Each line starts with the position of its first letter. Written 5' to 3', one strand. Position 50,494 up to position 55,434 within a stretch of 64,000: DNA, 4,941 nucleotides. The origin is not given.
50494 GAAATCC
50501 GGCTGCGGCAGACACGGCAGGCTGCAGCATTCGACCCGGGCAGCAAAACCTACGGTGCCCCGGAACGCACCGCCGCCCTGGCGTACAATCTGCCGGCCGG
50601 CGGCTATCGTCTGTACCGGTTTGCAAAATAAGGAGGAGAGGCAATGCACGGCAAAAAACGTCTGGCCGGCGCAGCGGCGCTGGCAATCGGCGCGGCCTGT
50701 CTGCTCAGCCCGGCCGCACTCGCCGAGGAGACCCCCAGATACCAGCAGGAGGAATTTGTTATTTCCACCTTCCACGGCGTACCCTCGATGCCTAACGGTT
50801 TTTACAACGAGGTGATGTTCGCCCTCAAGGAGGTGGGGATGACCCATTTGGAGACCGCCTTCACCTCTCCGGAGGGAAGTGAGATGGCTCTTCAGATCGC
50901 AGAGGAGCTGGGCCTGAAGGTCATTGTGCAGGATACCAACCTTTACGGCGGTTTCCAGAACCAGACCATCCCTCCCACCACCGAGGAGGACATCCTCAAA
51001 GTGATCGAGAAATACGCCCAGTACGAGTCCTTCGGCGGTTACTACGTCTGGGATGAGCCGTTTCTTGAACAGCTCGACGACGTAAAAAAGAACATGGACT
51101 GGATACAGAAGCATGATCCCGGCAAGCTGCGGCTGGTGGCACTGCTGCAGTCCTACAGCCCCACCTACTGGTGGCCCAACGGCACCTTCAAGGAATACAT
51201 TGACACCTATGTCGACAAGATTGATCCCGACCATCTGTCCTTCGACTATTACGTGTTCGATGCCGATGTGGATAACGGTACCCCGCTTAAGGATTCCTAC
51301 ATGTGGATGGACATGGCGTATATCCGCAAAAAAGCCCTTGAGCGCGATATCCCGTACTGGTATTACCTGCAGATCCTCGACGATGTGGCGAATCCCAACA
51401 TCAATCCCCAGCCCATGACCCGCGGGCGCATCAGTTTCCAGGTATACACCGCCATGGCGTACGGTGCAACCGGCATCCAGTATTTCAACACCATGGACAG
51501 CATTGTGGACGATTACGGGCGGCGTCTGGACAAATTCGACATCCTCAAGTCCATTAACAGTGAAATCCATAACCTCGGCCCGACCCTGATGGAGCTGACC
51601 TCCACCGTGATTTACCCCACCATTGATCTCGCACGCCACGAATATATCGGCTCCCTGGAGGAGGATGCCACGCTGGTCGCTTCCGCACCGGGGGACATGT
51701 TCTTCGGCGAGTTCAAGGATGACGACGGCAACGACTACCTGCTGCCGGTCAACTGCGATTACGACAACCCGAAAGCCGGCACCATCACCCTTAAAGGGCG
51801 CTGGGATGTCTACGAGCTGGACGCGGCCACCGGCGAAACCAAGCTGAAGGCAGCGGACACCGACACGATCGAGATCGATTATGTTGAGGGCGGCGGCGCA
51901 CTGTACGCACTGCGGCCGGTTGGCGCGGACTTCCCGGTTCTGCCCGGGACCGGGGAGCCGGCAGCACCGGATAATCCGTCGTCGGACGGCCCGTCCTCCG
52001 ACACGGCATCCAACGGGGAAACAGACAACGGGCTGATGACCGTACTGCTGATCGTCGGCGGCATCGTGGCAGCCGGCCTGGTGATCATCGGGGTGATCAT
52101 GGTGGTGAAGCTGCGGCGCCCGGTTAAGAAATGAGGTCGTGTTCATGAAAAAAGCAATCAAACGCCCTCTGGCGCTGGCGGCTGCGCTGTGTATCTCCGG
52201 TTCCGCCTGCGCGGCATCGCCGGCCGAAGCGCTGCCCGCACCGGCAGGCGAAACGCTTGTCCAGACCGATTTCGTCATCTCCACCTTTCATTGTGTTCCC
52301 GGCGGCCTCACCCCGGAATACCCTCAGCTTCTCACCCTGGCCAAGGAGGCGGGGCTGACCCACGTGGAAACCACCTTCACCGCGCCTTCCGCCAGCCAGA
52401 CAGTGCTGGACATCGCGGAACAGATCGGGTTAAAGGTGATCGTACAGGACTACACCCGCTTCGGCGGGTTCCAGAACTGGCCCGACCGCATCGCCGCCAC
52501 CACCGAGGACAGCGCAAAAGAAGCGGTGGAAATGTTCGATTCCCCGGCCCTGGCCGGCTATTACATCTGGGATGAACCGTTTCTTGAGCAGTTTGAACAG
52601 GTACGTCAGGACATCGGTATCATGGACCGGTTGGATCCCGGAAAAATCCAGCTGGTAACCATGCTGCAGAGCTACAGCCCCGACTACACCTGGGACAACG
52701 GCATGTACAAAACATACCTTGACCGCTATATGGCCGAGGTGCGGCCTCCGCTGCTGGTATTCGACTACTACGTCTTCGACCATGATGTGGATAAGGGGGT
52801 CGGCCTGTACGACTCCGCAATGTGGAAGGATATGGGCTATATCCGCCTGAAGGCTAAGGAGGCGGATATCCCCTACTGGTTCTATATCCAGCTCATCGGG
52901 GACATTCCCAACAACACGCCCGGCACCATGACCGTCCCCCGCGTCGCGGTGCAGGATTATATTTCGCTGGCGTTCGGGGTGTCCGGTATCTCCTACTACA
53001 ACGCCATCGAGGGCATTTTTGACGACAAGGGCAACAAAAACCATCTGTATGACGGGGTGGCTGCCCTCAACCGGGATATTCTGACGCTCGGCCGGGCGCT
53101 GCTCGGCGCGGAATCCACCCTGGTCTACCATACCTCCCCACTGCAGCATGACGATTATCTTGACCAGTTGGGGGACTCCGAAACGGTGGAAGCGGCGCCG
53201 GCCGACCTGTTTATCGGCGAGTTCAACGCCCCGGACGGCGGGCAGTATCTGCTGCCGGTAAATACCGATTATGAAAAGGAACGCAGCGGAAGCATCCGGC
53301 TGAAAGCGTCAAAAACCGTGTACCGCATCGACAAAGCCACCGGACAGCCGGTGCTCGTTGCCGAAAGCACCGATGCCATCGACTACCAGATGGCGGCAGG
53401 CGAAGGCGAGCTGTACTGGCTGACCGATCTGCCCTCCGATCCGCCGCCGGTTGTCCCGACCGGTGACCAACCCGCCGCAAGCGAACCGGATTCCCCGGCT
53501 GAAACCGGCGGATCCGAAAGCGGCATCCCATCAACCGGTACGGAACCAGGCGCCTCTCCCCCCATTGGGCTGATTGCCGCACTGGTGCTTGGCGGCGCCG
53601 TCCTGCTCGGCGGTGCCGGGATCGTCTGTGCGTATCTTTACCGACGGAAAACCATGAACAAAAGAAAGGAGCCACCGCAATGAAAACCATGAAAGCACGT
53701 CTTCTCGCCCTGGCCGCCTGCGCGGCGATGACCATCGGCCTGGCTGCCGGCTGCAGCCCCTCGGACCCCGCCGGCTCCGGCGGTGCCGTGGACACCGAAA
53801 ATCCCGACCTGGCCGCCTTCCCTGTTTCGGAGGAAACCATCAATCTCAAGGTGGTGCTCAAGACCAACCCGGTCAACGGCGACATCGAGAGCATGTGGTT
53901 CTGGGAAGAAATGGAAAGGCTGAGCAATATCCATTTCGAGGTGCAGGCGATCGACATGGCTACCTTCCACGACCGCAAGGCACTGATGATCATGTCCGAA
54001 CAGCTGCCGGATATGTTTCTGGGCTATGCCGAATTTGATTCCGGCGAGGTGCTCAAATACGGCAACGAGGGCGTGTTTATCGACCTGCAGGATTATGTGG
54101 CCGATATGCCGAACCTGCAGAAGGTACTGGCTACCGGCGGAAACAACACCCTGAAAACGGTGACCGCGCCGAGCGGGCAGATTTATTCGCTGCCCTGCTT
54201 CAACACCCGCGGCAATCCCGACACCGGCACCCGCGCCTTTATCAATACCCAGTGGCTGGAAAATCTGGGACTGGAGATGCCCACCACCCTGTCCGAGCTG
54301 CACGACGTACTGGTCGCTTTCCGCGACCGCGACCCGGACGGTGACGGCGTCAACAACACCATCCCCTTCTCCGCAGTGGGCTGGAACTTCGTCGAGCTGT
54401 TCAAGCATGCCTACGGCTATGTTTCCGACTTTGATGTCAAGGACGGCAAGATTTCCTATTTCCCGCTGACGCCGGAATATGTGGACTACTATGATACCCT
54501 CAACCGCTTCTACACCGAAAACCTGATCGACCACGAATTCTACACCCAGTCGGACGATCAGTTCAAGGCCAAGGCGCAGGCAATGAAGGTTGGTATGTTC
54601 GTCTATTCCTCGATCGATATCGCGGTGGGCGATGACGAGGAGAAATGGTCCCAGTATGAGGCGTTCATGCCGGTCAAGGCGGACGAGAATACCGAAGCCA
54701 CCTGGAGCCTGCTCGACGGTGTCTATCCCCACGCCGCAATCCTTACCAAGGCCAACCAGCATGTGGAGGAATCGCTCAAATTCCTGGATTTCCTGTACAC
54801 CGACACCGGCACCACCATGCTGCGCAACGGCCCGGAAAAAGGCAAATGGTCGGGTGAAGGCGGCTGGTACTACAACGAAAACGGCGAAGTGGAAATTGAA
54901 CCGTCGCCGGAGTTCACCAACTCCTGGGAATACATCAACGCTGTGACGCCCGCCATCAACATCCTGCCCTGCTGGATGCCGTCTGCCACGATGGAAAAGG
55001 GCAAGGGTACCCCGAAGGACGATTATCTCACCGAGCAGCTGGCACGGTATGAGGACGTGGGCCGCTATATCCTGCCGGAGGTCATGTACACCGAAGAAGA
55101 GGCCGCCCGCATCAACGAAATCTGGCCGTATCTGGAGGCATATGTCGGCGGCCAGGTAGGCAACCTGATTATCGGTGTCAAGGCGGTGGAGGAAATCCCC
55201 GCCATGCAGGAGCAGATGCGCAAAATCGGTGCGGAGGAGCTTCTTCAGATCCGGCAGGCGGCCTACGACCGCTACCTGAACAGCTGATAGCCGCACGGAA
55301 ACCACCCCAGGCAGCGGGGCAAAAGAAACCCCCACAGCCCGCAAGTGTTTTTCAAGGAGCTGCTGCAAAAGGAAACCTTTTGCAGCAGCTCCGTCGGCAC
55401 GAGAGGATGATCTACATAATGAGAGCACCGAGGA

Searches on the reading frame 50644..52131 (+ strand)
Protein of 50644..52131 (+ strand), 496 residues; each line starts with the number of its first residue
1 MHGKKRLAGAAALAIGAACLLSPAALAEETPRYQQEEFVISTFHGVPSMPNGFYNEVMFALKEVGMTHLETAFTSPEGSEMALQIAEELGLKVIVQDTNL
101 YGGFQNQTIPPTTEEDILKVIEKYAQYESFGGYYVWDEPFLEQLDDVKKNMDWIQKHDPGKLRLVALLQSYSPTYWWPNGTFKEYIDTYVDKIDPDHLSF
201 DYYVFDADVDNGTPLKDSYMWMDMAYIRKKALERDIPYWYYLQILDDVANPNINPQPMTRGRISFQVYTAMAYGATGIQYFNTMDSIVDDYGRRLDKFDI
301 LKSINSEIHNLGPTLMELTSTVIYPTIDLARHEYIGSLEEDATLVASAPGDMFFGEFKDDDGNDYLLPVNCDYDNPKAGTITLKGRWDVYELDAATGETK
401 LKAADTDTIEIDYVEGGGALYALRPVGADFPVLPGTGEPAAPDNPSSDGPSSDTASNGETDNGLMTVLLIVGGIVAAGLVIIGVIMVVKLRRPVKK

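Call 19: search_protein_families(library=pfam, proteins=[window:50644-52131:+], max_evalue=0.001)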
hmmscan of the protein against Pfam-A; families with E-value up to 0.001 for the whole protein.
window:50644-52131:+ (496 aa): 0 families

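Call 84: search_solved_structures(query=window:50644-52131:+, max_evalue=1)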
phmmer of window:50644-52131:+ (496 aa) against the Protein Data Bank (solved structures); distinct sequences matched with E-value up to 1: 4.
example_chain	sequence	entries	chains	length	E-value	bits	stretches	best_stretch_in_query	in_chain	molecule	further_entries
2qj6_A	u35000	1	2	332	0.033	16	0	348-387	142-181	Toxin A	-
8ji0_A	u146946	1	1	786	0.19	13.6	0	349-402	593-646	Maltose/maltodextrin-binding periplasmic protein,Hemorrhagic toxin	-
1vp8_A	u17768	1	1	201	0.29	12.9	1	61-120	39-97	hypothetical protein AF0103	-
6krr_A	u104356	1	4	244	0.93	11.3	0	107-156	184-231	Peroxiredoxin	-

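Call 86: search_protein_families(library=pfam, proteins=[window:50644-52131:+], max_evalue=1)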
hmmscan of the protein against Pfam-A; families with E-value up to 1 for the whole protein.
window:50644-52131:+ (496 aa): 1 family
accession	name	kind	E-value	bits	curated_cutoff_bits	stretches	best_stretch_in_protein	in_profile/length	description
PF14488.12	DUF4434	-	0.0075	16.3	30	1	80-190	66-173/283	Domain of unknown function (DUF4434)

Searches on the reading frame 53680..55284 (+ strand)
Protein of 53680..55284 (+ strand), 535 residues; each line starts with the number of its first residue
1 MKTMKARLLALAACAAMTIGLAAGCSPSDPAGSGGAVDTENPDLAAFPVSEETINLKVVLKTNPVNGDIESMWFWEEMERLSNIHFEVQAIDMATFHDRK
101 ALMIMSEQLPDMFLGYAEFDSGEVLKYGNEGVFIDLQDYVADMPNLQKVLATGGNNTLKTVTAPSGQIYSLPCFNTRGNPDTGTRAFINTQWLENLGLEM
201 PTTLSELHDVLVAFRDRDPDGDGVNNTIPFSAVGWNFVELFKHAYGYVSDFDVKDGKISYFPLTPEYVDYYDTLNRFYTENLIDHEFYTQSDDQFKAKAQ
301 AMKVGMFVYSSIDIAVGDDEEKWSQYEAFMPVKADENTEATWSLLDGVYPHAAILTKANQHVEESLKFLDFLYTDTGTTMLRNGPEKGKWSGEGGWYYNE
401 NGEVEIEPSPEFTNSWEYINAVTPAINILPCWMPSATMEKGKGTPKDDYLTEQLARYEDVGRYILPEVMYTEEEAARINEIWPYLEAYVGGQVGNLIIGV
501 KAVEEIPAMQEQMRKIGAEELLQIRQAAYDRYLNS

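Call 19: search_protein_families(library=pfam, proteins=[window:53680-55284:+], max_evalue=0.001)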
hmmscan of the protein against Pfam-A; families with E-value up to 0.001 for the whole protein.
window:53680-55284:+ (535 aa): 1 family
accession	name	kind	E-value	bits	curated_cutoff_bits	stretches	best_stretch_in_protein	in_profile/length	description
PF01547.30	SBP_bac_1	-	2.7e-12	47.8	26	1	83-377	23-305/307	Bacterial extracellular solute-binding protein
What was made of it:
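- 53680..55287 (+): Right locus, ordinary solute-binding lipoprotein (535 aa). Pfam SBP_bac_1 (call 19).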

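Call 55: search_protein_families(library=ncbifam, proteins=[window:53680-55284:+], max_evalue=0.001)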
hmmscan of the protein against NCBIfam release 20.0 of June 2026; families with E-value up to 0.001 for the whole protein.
window:53680-55284:+ (535 aa): 0 families
